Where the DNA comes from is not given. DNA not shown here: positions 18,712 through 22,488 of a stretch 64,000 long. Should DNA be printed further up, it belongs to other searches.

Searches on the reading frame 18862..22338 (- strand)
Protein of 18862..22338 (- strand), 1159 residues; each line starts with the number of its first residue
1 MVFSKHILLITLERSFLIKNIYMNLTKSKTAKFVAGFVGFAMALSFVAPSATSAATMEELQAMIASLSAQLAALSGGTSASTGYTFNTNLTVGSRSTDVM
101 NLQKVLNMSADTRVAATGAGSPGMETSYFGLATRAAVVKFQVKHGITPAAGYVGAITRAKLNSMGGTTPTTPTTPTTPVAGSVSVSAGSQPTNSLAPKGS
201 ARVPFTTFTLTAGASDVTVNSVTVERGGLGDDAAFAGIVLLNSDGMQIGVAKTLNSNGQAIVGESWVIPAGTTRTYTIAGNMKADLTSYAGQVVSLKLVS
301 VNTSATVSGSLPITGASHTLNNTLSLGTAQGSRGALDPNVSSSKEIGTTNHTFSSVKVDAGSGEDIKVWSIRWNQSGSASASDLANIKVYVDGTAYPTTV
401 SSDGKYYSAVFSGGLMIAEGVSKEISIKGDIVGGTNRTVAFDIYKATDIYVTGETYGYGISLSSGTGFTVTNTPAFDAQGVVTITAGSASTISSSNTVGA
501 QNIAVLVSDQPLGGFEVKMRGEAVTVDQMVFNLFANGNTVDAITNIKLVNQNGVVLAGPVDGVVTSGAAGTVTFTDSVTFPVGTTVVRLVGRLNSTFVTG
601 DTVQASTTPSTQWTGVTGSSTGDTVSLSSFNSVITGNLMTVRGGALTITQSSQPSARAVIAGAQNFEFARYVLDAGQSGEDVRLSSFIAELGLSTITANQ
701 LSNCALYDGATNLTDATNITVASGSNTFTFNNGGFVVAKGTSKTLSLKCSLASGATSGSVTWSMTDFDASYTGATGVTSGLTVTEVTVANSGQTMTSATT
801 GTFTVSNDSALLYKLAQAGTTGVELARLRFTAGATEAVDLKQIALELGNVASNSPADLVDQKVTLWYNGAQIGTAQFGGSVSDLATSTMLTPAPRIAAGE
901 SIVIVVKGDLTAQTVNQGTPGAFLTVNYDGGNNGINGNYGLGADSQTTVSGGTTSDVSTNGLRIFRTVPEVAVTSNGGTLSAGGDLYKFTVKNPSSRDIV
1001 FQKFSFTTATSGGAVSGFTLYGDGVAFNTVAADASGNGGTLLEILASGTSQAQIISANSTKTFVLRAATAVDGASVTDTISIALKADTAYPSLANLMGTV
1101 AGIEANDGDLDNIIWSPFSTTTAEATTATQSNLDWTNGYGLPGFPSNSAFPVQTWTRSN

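Call 62: search_protein_families(library=pfam, proteins=[window:18862-22338:-], max_evalue=0.001)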
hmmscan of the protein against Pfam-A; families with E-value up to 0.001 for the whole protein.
window:18862-22338:- (1159 aa): 1 family
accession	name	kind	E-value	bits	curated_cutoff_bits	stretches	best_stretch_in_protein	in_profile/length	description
PF01471.23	PG_binding_1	-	4e-05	24.1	23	1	97-161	3-57/57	Putative peptidoglycan binding domain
